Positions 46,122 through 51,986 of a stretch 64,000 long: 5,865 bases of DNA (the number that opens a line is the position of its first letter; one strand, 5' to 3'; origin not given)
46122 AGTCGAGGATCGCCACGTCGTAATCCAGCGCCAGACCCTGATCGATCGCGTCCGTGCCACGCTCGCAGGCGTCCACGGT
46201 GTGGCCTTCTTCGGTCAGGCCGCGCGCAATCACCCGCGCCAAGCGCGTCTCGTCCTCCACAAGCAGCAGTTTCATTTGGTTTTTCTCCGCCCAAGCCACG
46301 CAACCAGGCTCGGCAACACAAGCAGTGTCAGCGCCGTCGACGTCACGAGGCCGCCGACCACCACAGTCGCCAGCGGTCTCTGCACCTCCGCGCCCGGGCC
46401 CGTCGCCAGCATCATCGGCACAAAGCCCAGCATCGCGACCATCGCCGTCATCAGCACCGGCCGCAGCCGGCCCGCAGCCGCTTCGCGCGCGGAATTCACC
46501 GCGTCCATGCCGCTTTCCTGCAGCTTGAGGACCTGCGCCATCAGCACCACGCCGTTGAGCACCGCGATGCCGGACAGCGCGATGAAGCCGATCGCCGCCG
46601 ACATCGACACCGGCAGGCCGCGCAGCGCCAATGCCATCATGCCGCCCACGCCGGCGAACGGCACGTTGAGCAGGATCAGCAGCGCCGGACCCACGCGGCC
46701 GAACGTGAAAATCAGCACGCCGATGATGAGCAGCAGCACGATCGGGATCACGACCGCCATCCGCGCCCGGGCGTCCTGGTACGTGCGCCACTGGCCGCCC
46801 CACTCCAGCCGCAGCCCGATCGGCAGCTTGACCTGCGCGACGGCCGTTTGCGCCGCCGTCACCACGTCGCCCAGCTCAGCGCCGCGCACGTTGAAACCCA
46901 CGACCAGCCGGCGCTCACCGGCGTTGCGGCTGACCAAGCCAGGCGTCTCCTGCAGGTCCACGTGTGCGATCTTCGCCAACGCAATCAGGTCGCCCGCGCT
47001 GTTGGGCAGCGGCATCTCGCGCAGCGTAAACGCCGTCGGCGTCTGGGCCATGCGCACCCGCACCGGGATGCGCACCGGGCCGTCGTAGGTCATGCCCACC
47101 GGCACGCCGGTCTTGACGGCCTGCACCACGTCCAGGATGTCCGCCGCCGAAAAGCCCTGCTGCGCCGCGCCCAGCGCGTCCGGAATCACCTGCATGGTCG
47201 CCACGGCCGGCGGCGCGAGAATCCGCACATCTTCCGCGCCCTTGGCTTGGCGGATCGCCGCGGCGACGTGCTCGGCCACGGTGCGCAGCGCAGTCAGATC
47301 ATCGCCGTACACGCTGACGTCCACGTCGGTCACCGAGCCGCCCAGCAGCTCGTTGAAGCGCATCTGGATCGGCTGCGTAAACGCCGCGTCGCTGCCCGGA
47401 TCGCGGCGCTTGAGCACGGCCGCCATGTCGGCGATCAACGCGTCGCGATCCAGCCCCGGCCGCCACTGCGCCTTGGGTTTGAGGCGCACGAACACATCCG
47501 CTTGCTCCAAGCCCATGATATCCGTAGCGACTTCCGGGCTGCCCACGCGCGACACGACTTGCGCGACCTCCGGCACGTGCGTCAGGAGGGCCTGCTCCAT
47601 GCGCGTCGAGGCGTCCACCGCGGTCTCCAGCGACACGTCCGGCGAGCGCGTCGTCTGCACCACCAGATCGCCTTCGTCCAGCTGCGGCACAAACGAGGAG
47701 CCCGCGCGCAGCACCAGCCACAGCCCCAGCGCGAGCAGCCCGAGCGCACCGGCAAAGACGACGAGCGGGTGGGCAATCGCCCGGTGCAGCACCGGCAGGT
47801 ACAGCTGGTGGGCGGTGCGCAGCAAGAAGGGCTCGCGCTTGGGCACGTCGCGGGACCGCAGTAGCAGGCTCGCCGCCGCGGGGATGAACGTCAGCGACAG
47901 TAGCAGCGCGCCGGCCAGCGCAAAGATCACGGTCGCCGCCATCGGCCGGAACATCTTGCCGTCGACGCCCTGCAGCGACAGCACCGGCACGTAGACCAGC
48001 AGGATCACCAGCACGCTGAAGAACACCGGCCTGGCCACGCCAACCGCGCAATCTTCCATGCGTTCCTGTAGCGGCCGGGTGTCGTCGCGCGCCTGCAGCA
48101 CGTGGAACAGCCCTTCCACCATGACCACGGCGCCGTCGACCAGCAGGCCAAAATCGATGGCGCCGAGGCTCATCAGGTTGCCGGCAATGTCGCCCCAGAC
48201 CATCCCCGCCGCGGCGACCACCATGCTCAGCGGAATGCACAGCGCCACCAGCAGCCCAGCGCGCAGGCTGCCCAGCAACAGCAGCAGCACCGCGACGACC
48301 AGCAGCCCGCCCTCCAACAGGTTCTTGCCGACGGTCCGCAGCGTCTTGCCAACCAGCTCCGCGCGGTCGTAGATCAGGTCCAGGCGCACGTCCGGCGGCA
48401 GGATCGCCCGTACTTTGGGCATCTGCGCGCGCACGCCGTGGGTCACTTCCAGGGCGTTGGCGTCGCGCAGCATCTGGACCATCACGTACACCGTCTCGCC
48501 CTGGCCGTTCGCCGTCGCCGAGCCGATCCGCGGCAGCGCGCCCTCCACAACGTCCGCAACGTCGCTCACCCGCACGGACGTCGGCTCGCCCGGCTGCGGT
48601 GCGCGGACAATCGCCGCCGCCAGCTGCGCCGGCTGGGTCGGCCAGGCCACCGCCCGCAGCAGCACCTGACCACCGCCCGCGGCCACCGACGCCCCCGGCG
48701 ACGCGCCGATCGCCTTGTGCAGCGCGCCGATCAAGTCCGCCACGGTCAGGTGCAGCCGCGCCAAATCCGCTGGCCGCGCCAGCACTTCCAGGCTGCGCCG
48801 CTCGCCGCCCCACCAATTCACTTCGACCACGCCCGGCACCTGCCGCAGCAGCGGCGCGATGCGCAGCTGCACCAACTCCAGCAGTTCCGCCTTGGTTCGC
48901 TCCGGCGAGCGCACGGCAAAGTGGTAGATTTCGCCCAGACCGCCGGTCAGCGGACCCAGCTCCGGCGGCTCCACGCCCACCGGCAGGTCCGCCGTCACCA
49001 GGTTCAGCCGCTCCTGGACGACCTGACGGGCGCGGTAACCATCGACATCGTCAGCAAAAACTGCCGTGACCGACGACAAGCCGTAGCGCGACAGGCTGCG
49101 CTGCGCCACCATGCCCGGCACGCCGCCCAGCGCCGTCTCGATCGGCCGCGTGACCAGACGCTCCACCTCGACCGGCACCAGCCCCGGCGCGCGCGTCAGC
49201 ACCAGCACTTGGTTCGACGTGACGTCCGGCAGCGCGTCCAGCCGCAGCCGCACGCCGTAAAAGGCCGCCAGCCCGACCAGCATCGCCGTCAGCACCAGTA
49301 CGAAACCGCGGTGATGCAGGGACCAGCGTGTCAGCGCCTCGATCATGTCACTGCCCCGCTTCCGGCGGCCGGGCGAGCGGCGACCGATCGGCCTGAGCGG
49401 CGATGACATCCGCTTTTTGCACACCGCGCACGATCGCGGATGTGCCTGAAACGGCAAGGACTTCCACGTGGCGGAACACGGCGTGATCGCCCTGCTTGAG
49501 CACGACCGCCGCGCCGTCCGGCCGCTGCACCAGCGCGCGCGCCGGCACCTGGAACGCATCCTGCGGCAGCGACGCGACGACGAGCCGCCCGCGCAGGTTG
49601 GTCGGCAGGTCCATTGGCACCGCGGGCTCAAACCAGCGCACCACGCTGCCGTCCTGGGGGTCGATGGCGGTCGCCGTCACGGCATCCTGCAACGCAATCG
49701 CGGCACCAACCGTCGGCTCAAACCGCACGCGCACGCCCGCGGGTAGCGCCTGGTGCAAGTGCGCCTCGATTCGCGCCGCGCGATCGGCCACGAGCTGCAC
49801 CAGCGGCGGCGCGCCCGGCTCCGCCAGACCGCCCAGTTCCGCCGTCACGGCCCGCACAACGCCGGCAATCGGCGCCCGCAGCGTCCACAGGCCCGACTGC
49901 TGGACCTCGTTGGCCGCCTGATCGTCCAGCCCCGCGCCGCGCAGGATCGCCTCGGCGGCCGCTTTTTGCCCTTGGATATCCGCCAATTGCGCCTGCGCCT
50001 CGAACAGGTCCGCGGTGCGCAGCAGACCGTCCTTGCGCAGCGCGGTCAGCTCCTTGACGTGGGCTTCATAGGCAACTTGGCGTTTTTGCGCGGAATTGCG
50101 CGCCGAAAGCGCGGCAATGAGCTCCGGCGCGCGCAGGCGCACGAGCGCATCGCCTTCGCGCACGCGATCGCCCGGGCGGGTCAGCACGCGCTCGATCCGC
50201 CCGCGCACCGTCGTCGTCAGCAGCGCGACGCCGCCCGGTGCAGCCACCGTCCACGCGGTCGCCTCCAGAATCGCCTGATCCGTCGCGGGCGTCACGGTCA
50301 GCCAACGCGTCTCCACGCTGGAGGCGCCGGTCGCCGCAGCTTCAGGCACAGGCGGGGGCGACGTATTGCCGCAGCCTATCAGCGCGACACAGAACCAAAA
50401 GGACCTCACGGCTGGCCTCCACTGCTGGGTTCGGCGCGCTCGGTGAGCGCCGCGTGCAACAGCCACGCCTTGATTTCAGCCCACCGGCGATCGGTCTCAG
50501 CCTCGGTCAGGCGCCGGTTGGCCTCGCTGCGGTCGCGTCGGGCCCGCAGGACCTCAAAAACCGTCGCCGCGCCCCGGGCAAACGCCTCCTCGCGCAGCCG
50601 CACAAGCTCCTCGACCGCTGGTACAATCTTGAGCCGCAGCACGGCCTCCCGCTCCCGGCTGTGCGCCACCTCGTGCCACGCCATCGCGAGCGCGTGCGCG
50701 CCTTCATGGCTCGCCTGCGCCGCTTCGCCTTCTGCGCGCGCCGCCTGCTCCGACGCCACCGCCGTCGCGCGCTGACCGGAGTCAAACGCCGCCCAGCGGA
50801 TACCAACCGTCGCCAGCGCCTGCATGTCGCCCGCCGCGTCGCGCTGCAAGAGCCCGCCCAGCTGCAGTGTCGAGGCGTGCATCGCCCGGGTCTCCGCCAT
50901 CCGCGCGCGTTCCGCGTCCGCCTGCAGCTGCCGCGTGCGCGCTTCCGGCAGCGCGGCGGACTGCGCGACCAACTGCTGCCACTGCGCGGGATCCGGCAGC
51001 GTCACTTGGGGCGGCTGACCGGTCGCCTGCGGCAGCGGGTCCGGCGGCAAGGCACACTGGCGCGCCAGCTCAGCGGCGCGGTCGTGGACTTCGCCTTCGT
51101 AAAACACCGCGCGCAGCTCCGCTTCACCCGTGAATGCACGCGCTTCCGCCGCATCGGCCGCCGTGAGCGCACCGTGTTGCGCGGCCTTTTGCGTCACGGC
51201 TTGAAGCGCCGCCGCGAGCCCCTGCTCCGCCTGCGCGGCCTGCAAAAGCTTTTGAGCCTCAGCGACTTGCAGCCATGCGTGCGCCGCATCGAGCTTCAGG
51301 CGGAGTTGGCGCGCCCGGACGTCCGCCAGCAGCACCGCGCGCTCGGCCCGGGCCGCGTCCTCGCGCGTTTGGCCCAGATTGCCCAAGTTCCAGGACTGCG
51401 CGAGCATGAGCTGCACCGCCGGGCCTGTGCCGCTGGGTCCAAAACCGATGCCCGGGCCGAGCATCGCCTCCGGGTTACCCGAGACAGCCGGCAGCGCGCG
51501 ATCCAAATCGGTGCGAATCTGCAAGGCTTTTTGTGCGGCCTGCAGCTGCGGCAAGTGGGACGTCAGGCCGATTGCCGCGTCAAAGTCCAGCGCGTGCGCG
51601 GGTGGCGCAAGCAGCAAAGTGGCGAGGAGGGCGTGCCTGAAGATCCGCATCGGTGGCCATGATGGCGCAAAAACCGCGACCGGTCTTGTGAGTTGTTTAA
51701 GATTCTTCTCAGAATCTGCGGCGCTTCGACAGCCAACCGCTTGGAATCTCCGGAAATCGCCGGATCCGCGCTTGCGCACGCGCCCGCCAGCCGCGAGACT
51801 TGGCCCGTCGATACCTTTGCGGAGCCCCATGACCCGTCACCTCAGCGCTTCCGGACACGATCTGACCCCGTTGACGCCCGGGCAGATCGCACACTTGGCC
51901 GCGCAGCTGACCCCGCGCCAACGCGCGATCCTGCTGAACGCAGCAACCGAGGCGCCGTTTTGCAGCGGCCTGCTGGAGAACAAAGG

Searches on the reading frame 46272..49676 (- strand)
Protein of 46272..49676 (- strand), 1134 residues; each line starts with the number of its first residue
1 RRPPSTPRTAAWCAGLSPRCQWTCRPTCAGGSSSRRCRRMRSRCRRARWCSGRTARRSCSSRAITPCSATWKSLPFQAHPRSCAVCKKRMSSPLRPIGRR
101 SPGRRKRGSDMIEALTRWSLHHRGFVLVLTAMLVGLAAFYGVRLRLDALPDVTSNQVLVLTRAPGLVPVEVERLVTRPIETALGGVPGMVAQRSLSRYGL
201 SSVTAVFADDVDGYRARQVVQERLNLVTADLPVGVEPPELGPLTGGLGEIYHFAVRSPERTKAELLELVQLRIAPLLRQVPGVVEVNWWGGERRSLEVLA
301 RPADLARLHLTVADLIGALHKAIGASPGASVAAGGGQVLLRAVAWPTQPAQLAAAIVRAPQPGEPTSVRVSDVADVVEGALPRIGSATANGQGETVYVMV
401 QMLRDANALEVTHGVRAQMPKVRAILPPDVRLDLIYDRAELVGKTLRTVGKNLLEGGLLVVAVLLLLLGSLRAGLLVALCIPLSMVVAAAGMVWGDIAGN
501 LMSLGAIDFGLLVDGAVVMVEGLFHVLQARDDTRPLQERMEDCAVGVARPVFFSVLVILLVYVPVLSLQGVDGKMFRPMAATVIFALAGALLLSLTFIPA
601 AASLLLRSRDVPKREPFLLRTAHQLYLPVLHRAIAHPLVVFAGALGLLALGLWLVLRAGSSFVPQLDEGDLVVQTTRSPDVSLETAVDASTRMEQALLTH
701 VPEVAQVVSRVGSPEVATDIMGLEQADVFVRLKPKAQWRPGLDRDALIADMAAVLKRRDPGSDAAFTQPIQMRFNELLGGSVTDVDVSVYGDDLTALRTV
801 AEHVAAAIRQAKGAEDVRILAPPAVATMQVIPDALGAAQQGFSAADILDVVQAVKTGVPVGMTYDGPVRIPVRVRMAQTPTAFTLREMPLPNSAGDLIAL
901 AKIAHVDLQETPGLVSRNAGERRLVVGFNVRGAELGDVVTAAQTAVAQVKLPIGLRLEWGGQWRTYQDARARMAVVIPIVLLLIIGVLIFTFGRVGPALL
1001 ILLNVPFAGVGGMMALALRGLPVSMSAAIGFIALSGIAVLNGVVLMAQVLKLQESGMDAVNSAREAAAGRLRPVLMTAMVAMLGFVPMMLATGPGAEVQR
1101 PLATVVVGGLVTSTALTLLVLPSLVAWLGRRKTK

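Call 81: search_protein_families(library=pfam, proteins=[window:46272-49676:-], max_evalue=0.00001)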
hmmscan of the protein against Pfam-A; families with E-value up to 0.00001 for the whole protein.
window:46272-49676:- (1134 aa): 1 family
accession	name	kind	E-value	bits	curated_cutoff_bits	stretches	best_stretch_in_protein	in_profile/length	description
PF00873.25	ACR_tran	-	3.4e-235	783.6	28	1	117-1124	3-1016/1021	AcrB/AcrD/AcrF family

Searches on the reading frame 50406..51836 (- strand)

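Call 81: search_protein_families(library=pfam, proteins=[window:50406-51836:-], max_evalue=0.00001)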
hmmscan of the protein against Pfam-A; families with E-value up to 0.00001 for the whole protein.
window:50406-51836:- (476 aa): 1 family
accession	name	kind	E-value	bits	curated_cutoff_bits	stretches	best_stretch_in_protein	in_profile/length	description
PF02321.23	OEP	-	1.8e-14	54.4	22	2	287-451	2-176/187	Outer membrane efflux protein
